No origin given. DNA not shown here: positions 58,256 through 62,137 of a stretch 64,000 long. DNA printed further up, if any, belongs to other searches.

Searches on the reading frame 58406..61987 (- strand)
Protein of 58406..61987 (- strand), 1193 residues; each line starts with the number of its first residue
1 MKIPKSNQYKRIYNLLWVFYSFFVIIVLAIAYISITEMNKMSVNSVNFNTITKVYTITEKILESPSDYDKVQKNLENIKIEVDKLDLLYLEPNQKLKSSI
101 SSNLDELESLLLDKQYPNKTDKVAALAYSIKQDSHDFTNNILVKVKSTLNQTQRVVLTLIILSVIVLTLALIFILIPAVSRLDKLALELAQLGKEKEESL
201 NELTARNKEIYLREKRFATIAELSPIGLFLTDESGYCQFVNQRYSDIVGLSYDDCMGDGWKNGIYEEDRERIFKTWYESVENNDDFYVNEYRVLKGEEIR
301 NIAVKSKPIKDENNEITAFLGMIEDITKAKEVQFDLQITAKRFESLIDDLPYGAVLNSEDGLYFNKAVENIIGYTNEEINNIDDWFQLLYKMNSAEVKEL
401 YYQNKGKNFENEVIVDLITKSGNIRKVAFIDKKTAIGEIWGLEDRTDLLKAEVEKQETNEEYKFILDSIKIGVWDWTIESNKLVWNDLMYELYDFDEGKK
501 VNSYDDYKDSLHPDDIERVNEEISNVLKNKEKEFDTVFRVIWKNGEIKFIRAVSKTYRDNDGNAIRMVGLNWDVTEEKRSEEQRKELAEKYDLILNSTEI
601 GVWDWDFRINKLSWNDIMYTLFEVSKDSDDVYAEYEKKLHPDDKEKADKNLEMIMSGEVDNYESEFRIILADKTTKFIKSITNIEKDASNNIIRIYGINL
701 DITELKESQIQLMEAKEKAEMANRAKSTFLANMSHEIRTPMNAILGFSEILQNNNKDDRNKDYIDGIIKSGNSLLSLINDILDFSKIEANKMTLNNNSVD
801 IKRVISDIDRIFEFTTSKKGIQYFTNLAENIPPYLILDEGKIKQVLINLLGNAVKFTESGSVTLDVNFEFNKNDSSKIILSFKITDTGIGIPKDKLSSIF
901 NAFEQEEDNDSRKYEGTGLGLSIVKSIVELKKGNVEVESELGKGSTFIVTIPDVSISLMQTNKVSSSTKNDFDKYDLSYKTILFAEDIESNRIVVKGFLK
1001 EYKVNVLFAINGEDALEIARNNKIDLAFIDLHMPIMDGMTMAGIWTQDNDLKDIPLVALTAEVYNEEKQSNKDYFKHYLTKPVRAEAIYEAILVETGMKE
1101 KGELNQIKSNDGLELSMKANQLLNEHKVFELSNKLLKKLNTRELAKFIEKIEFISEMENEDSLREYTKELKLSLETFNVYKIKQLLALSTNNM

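Call 70: search_protein_families(library=ncbifam, proteins=[window:58406-61987:-], max_evalue=1e-8)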
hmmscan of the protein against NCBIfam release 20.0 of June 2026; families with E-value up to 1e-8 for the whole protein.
window:58406-61987:- (1193 aa): 76 families (the best 25 are shown)
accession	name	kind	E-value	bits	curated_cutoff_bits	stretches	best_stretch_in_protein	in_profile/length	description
TIGR02956.1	TMAO_torS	equivalog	1.3e-99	334.6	676.5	1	695-1096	431-820/967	TMAO reductase system sensor histidine kinase/response regulator TorS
NF041947.1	LuxQ_Vibrio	equivalog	2.2e-93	313.7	1200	1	578-1092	342-835/843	quorum-sensing autoinducer 2 sensor kinase/phosphatase LuxQ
NF008318.0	PRK11107.1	equivalog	8.7e-86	288.8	890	2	709-967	276-526/920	two-component sensor histidine kinase BarA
NF011874.0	PRK15347.1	equivalog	2.7e-83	280.5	852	2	706-952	378-613/921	two component system sensor kinase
NF008302.0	PRK11091.1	equivalog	5e-82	276.3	838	1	693-1143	257-686/779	aerobic respiration two-component sensor histidine kinase ArcB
NF045901.1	HisKinLetSLeg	equivalog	5.1e-71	239.8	1650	2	703-952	270-517/906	two-component system sensor histidine kinase LetS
NF038297.2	hybrid_HK_HrmK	equivalog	1e-70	239.1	725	1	701-1085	210-597/607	hybrid histidine kinase/response regulator HrmK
NF047874.1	MASE3_PAS_HK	subfamily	1.5e-66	225.5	560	1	573-974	249-646/655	MASE3 domain-containing sensor histidine kinase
NF046044.1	PnpS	equivalog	8.5e-66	222.6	400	1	683-952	128-390/390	two-component system histidine kinase PnpS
NF008099.0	PRK10841.1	equivalog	7.4e-63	212.6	920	2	711-966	455-703/949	two-component system sensor histidine kinase RcsC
NF007298.0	PRK09776.1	equivalog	3.6e-62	210.6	1135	2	354-578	315-544/1111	diguanylate cyclase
NF008543.0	PRK11466.1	equivalog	6.1e-61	206.4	982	1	702-1174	420-866/914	TMAO reductase system sensor histidine kinase/response regulator TorS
NF041832.1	near_NosP_CTERM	subfamily_domain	1.3e-50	172.6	400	1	720-1086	1-360/370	NahK/ErcS family hybrid sensor histidine kinase/response regulator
NF047465.1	hybrid_HK_LvrA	exception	8e-50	169.7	1200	1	698-1087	177-575/819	hybrid histidine kinase/response regulator LvrA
TIGR02966.1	phoR_proteo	equivalog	3.3e-49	167.7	334.2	1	706-950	93-332/333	phosphate regulon sensor histidine kinase PhoR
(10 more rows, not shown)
